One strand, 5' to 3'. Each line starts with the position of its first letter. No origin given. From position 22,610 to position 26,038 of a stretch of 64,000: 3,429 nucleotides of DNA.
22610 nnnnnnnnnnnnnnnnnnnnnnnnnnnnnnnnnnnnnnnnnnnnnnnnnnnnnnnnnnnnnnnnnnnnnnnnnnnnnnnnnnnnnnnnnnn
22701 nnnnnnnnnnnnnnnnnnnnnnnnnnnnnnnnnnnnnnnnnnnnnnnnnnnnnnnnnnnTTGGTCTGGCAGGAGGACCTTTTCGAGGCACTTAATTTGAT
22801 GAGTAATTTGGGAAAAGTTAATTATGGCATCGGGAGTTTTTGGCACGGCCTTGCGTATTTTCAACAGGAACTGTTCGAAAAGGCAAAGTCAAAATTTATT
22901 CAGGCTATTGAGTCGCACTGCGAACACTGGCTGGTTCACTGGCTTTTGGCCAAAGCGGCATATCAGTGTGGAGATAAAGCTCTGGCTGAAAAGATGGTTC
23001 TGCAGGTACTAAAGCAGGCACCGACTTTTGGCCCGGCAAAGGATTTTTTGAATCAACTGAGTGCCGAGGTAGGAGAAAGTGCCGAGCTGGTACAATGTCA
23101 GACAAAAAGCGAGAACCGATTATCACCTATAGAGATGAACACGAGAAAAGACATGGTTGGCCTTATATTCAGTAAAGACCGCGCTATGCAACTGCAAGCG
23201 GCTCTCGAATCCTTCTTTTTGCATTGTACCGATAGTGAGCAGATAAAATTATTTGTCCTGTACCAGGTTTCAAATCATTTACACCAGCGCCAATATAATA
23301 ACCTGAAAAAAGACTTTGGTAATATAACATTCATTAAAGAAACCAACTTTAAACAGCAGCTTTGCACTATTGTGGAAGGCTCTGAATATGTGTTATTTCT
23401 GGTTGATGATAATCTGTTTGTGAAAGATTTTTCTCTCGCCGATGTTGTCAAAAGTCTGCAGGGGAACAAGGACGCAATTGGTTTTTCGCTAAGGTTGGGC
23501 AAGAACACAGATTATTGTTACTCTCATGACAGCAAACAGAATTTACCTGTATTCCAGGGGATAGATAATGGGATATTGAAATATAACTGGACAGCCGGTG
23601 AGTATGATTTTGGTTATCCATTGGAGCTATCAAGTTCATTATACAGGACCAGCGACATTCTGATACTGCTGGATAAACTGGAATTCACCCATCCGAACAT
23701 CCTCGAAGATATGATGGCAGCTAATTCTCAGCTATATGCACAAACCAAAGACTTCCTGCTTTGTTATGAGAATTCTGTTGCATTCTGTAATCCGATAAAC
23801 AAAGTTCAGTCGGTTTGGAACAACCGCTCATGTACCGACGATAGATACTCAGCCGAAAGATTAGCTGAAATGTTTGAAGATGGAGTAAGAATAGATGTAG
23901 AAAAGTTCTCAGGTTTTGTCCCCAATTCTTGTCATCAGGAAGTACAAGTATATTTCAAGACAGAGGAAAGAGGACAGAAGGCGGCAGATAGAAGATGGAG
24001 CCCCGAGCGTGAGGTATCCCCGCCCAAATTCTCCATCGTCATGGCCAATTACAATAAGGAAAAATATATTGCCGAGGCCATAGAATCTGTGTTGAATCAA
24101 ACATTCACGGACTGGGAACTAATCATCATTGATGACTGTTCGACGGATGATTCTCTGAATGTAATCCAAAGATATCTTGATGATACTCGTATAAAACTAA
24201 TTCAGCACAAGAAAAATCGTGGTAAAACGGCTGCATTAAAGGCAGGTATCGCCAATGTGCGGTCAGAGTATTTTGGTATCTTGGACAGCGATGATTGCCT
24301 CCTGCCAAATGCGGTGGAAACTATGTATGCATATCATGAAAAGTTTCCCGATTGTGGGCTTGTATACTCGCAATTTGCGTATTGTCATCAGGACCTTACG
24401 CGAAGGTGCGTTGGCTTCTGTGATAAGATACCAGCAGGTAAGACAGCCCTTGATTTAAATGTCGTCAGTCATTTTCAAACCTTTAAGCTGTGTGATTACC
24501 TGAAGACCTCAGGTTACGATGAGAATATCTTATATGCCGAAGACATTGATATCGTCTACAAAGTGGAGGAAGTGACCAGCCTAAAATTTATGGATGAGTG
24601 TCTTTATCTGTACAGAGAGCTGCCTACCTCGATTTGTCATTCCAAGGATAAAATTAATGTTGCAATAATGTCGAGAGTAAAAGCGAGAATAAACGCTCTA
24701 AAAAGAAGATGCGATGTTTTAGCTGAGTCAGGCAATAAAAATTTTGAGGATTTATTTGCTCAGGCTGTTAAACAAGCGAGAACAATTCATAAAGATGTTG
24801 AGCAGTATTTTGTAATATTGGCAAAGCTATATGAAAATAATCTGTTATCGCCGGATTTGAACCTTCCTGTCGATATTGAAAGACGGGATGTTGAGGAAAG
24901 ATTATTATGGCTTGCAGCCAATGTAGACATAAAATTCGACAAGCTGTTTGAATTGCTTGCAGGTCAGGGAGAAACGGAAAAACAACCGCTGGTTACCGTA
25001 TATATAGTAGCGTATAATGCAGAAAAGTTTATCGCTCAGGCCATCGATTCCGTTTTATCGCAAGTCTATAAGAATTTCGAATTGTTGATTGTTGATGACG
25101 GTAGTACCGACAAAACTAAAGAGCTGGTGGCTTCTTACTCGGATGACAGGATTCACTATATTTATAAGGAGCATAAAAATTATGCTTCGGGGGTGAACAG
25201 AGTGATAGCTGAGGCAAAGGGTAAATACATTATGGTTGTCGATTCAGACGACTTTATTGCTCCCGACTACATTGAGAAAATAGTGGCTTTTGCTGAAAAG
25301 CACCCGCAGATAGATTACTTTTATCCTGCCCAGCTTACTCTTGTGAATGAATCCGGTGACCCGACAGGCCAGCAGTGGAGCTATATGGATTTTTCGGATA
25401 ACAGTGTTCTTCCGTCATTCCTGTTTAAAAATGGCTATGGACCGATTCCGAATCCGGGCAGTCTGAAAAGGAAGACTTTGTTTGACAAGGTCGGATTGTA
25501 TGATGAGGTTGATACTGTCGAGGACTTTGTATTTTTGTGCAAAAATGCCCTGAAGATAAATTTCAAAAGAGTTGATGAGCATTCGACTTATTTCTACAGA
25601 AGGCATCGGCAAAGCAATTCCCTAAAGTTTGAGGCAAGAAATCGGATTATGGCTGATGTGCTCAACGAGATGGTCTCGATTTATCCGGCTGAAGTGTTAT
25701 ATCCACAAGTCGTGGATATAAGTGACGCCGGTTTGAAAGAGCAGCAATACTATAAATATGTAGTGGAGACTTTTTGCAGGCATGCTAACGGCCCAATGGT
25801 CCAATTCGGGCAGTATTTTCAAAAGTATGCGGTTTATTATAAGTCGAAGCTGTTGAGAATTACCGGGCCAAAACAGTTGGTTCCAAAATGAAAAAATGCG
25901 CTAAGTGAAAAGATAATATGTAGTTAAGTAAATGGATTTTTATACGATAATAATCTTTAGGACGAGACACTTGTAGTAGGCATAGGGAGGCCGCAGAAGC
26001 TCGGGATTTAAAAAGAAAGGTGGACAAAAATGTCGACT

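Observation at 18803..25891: A 2,362-aa single polypeptide carrying at least seven glycosyltransferase-type modules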

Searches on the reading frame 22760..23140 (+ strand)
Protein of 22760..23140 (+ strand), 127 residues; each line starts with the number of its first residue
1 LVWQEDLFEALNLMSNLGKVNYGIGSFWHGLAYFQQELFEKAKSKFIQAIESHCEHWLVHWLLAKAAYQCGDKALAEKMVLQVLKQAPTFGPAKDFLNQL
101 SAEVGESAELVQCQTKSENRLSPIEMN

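Call 64: search_protein_families(library=pfam, alignment_id=A4, max_evalue=1)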
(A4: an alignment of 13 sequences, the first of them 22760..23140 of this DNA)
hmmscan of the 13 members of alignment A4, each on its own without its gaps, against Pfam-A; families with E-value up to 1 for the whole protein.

A. member 1, window:22760-23140:+ (127 aa): 11 families
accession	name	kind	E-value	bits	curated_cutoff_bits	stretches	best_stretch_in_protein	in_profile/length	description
PF13432.12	TPR_16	-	2.3e-05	25.2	32.7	1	29-88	3-62/65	Tetratricopeptide repeat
PF07719.23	TPR_2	-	3.5e-05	24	27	1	58-89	2-33/34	Tetratricopeptide repeat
PF14559.12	TPR_19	-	0.00033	21.4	25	1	34-92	2-60/68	Tetratricopeptide repeat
PF13181.12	TPR_8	-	0.00074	19.9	25.7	0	60-89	4-33/34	Tetratricopeptide repeat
PF12895.13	ANAPC3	-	0.013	16.2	27.2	1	27-74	27-73/82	Anaphase-promoting complex, cyclosome, subunit 3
PF25060.1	ARM_TT21_2nd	-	0.02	14.8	27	1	61-90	226-255/270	Tetratricopeptide repeat protein 21 second ARM domain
PF00515.34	TPR_1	-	0.025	14.8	27.8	0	30-51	8-29/34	Tetratricopeptide repeat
PF23558.1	TPR_P4H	-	0.026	15.1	27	1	16-93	6-78/91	Prolyl 4-hydroxylase peptide-substrate-binding domain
PF13174.12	TPR_6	-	0.055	14.6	26.3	0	27-52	4-29/33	Tetratricopeptide repeat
PF13428.12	TPR_14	-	0.087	14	23.5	0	60-90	4-34/44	Tetratricopeptide repeat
PF13424.12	TPR_12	-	0.36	11.5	30.1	0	29-85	9-73/77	Tetratricopeptide repeat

B. families by the number of members that match (of 13 scanned): 35 families (the first 25 are shown)
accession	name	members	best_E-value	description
PF07719.23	TPR_2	12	5.8e-06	Tetratricopeptide repeat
PF13432.12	TPR_16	9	2.3e-05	Tetratricopeptide repeat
PF13428.12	TPR_14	7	5e-06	Tetratricopeptide repeat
PF00515.34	TPR_1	7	0.0025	Tetratricopeptide repeat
PF13181.12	TPR_8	5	0.00074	Tetratricopeptide repeat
PF16918.11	PknG_TPR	4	0.0021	Protein kinase G tetratricopeptide repeat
PF14559.12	TPR_19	3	1.2e-06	Tetratricopeptide repeat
PF25062.1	ARM_TT21_N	3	0.001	Tetratricopeptide repeat protein 21 N-terminal ARM repeat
PF14853.12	Fis1_TPR_C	3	0.0011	Fis1 C-terminal tetratricopeptide repeat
PF13424.12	TPR_12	3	0.0061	Tetratricopeptide repeat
PF23558.1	TPR_P4H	3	0.0085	Prolyl 4-hydroxylase peptide-substrate-binding domain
PF13174.12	TPR_6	2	1.6e-05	Tetratricopeptide repeat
PF12895.13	ANAPC3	2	0.00017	Anaphase-promoting complex, cyclosome, subunit 3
PF25058.1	ARM_TT21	2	0.001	Tetratricopeptide repeat protein 21 ARM repeat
PF14863.12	Alkyl_sulf_dimr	2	0.038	Alkyl sulfatase dimerisation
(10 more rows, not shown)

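Call 65: search_solved_structures(query=A4, max_evalue=1)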
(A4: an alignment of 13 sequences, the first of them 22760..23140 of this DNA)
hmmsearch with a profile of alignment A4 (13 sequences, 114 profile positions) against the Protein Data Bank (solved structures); distinct sequences matched with E-value up to 1: 106 (the best 60 are shown).
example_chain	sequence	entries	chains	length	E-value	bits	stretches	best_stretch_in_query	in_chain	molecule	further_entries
9qhb_A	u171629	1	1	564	7e-25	90.5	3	5-102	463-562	Engineered tetratricopeptide repeat protein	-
8bu0_A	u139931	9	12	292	4.3e-16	62.1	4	29-102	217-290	Consensus tetratricopeptide repeat protein | Crystal structure of an 8-repeat consensus TPR superhelix with Zinc. | Monomer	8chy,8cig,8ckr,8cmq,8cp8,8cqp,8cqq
9qhc_A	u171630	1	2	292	2.9e-14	56.2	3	29-102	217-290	Engineered tetratricopeptide repeat protein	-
1na0_A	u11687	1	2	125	7.9e-09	38.7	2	27-102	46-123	designed protein CTPR3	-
1w3b_A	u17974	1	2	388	1.4e-08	37.9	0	34-101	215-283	UDP-N-ACETYLGLUCOSAMINE--PEPTIDE N-ACETYLGLUCOSAMINYLTRANSFERASE 110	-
6eou_A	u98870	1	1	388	3.1e-08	36.8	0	34-101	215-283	UDP-N-acetylglucosamine--peptide N-acetylglucosaminyltransferase 110 kDa subunit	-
2fo7_A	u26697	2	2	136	1.1e-07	35.1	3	27-92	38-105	SYNTHETIC CONSENSUS TPR PROTEIN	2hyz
3kd7_A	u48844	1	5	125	1.3e-07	34.9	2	27-102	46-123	CTPR390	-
2wqh_A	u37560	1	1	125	1.6e-07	34.5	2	29-102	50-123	CTPR3Y3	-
8ch0_A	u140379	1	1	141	1.7e-07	34.4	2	27-92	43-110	Consensus tetratricopeptide repeat protein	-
5hrz_A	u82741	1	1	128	4.5e-07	33.1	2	29-107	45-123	TPR domain protein 1na0C3_3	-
7yea_A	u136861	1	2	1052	4.6e-07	33.1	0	34-100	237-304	UDP-N-acetylglucosamine--peptide N-acetylglucosaminyltransferase 110 kDa subunit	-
7ntf_A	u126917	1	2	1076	4.8e-07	33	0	34-101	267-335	Isoform 1 of UDP-N-acetylglucosamine--peptide N-acetylglucosaminyltransferase 110 kDa subu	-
7yeh_B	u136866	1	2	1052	4.9e-07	33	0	35-101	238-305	UDP-N-acetylglucosamine--peptide N-acetylglucosaminyltransferase 110 kDa subunit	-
9gzg_A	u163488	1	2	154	2.6e-06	30.6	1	30-102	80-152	Engineered CTPR protein with glutamic acids for conductivity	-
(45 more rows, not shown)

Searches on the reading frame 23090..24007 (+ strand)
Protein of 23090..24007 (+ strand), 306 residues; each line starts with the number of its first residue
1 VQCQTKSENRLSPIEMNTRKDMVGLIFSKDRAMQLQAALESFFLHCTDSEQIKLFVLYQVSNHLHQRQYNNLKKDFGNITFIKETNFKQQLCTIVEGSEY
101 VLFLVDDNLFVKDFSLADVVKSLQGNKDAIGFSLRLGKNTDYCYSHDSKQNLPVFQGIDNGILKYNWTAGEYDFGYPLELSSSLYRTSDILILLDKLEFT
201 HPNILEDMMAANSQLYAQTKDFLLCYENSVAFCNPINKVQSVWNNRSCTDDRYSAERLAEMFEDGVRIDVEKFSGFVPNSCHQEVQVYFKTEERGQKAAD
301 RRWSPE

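Call 8: search_protein_families(library=pfam, proteins=[window:23090-24007:+], max_evalue=10)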
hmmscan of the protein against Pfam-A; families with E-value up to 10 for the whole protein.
window:23090-24007:+ (306 aa): 2 families
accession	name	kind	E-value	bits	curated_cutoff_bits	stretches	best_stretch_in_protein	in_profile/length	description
PF14363.11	AAA_assoc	-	0.03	15.1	26.4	1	256-296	14-55/96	Domain associated at C-terminal with AAA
PF09419.16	PGP_phosphatase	-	0.085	12.9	20.4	1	243-295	83-133/168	Mitochondrial PGP phosphatase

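Call 9: search_protein_families(library=ncbifam, proteins=[window:23090-24007:+], max_evalue=1)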
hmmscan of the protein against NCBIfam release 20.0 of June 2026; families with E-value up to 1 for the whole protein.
window:23090-24007:+ (306 aa): 2 families
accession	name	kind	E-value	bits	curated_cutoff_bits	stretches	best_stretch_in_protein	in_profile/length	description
TIGR02471.1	sucr_syn_bact_C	equivalog_domain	0.035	13.6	209.75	1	104-154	5-55/236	sucrose-phosphate synthase, sucrose phosphatase-like domain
NF004125.0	PRK05613.1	equivalog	0.16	10.4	765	1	64-161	159-256/437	O-acetylhomoserine/O-acetylserine sulfhydrylase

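Call 12: search_solved_structures(query=window:23090-24007:+, max_evalue=10)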
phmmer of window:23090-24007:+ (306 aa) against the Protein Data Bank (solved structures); distinct sequences matched with E-value up to 10: 1.
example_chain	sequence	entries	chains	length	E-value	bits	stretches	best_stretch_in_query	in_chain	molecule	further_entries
9y6s_5X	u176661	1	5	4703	0.38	13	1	166-231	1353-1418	Dynein heavy chain, putative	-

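Call 26: search_solved_structures(query=A2, max_evalue=10)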
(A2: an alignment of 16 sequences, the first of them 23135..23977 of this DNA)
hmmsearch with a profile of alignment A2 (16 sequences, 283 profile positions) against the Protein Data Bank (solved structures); distinct sequences matched with E-value up to 10: 2.
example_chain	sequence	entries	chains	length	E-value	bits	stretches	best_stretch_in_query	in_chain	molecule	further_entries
1v1f_A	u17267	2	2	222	0.26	13.3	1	60-143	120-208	CALCINEURIN B-LIKE PROTEIN 4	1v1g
2ehb_A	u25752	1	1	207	0.77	11.7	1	60-141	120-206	Calcineurin B-like protein 4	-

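Call 30: predict_structure(alignment_id=A2)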
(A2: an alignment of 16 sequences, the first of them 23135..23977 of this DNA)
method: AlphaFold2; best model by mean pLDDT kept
length: 281 residues; sequences in the alignment: 16
mean_pLDDT: 91.5   pTM: 0.91
mean pLDDT of the five models: 91.5, 89.4, 89.4, 89.4, 84.1
residues with pLDDT >= 90: 235; 70-90: 24; 50-70: 13; < 50: 9
segments of 3 or more residues with pLDDT < 50: 1-4, 226-228
pLDDT, mean of each block of 10 residues (from residue 1): 70 96 98 97 96 97 97 95 95 97 97 98 95 95 97 96 95 93 92 92 96 95 55 73 92 95 93 77 34
secondary structure, 60 per line:
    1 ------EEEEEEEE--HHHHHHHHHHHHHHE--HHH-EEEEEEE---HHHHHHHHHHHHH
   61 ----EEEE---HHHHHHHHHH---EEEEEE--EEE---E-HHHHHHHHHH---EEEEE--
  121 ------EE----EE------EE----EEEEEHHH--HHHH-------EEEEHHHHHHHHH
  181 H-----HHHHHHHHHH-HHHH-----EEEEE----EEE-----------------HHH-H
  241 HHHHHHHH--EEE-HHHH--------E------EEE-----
elements in order: E7-14 H17-30 E38-44 H48-60 E65-68 H72-81 E85-90 E93-95 H101-110 E114-118 E147-151 H157-160 E168-171 H172-181 H187-196 H198-201 E207-211 E216-218 H240-248 E251-253 H255-258 E274-276

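Call 33: fold_search(model_id=the predicted structure, library=pdb)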
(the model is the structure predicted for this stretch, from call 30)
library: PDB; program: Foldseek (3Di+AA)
matches with E <= 10: 1636; with E <= 0.001: 305
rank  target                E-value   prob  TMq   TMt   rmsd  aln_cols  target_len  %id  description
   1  1foa                  5.3e-09  1.00  0.55  0.46  13.0       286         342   12  CRYSTAL STRUCTURE OF N-ACETYLGLUCOSAMINYLTRANSFERASE I (released 2001-05-16)
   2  1fo9                  1.1e-08  1.00  0.53  0.46  14.2       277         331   12  CRYSTAL STRUCTURE OF N-ACETYLGLUCOSAMINYLTRANSFERASE I (released 2001-04-25)
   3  1fo8                  1.2e-08  1.00  0.52  0.45  14.4       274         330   12  CRYSTAL STRUCTURE OF N-ACETYLGLUCOSAMINYLTRANSFERASE I (released 2001-04-25)
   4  6h4f_E                1.8e-08  1.00  0.50  0.45   5.6       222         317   17  TarP-3RboP (released 2018-09-26)
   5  1h7q                  2.3e-08  1.00  0.50  0.57  10.7       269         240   15  dTDP-MANGANESE COMPLEX OF SPSA FROM BACILLUS SUBTILIS (released 2001-12-13)
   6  6h4f_A                2.6e-08  1.00  0.50  0.45   5.7       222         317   18  TarP-3RboP (released 2018-09-26)
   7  6h4f_B                2.6e-08  1.00  0.49  0.44   5.8       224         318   18  TarP-3RboP (released 2018-09-26)
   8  6h1j_B                2.7e-08  1.00  0.50  0.46   5.4       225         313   15  TarP native (released 2018-09-26)
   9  6h4f_I                4.8e-08  1.00  0.49  0.45   6.0       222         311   18  TarP-3RboP (released 2018-09-26)
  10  6h4f_C                5.4e-08  1.00  0.49  0.45   5.8       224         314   17  TarP-3RboP (released 2018-09-26)
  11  1qg8                  5.4e-08  1.00  0.51  0.58  10.9       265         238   14  NATIVE (MAGNESIUM-CONTAINING) SPSA FROM BACILLUS SUBTILIS (released 2000-04-21)
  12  6h2n_C                6.2e-08  1.00  0.50  0.46   5.2       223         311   16  TarP-UDP-GlcNAc-Mg (released 2018-09-26)
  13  6h4f_Q                6.6e-08  1.00  0.50  0.46   5.8       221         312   17  TarP-3RboP (released 2018-09-26)
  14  6h21_B                7.0e-08  1.00  0.49  0.44   5.4       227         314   16  TarP-UDP-GlcNAc-Mn (released 2018-09-26)
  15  6h4m_I                7.5e-08  1.00  0.49  0.45   5.7       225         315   16  TarP-UDP-GlcNAc-3RboP (released 2018-09-26)
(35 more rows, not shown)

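Call 71: search_protein_representatives(alignment_id=A2)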
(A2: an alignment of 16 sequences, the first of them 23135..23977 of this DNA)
Query: 16 sequences, 283 profile positions. Proteins with E-value up to 0.001 (for the whole library): 4398; up to 1e-10: 3591; up to 1e-30: 1869. The best 150 are listed.
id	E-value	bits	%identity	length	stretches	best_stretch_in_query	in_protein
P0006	2.9e-138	475.8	-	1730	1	3-281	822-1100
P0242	2.3e-135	466.3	-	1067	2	3-279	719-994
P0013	7.8e-135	464.6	-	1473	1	3-280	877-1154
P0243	8.7e-133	457.8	-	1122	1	4-279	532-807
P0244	9.9e-132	454.4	-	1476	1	3-277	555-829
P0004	1.5e-129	447.2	-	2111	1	6-278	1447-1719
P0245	4.1e-128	442.5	-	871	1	6-279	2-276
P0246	1.2e-126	437.6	-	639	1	5-280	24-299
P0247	1.3e-126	437.5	-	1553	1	3-278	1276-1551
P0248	5.5e-125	432.2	-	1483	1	6-279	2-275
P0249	9.8e-125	431.4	-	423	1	3-279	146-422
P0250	1.7e-124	430.6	-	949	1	6-281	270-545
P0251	1.7e-123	427.4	-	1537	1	4-280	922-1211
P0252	2.0e-121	420.6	-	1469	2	3-279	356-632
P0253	2.9e-121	420.0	-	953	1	6-277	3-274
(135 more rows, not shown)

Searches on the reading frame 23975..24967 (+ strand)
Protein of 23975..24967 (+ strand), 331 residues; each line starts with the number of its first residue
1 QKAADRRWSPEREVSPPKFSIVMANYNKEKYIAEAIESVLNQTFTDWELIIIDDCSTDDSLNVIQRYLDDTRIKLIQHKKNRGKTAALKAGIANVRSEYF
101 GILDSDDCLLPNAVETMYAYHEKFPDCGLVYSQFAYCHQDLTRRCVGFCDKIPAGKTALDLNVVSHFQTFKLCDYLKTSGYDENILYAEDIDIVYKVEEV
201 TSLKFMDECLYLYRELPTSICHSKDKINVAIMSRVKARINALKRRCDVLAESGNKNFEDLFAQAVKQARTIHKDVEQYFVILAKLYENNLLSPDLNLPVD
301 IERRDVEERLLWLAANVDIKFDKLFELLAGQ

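Call 8: search_protein_families(library=pfam, proteins=[window:23975-24967:+], max_evalue=10)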
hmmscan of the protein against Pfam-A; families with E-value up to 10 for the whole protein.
window:23975-24967:+ (331 aa): 6 families
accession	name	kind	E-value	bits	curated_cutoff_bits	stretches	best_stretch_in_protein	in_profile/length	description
PF00535.33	Glycos_transf_2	-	4.1e-34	118.4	23.3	1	20-132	1-114/168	Glycosyl transferase family 2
PF13641.12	Glyco_tranf_2_3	-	5.5e-11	43.4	27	1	17-126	2-115/230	Glycosyltransferase like family 2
PF10111.15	Glyco_tranf_2_2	-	1.3e-08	35.1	27.3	1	21-134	4-124/276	Glycosyltransferase like family 2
PF13506.12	Glyco_transf_21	-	0.019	14.9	21.7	1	83-139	17-72/174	Glycosyl transferase family 21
PF25307.1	SEA_Gpr126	-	0.099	13.1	29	1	21-51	11-43/115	SEA domain of adhesion GPCR Gpr126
PF12053.14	Par3_HAL_N_term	-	0.11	13.2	21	0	77-110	33-66/83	N-terminal of Par3 and HAL proteins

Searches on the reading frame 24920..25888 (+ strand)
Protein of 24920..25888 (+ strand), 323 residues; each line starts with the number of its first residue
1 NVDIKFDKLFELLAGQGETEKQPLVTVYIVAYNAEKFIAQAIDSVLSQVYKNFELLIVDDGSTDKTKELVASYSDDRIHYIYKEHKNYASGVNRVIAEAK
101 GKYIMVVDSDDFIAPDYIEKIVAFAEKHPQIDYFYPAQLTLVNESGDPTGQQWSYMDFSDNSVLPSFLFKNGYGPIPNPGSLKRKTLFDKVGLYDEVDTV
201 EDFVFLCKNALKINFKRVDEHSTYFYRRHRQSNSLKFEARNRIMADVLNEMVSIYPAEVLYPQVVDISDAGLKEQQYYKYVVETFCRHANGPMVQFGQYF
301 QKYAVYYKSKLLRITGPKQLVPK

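Call 8: search_protein_families(library=pfam, proteins=[window:24920-25888:+], max_evalue=10)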
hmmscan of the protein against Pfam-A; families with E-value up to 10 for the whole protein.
window:24920-25888:+ (323 aa): 9 families
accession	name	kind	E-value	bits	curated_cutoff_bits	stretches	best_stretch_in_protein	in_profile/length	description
PF00535.33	Glycos_transf_2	-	1.3e-33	116.7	23.3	1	26-131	1-109/168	Glycosyl transferase family 2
PF10111.15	Glyco_tranf_2_2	-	1.1e-13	51.8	27.3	1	29-232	4-220/276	Glycosyltransferase like family 2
PF13641.12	Glyco_tranf_2_3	-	1.9e-13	51.4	27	1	23-132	2-117/230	Glycosyltransferase like family 2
PF13704.12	Glyco_tranf_2_4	-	2.7e-05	25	27.5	1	34-114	3-85/98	Glycosyl transferase family 2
PF04244.19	DPRP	-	0.0017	18.7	22.1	1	63-155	80-175/224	Deoxyribodipyrimidine photo-lyase-related protein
PF13632.12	Glyco_trans_2_3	-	0.024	14.9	27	1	103-208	1-105/198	Glycosyl transferase family group 2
PF13506.12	Glyco_transf_21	-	0.077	12.9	21.7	1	94-123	24-53/174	Glycosyl transferase family 21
PF04666.19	MGAT4_cons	-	0.11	11.9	51.5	1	12-158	59-190/280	MGAT4 conserved region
PF03071.21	GNT-I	-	0.23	10.6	25.4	1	17-84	87-155/434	GNT-I family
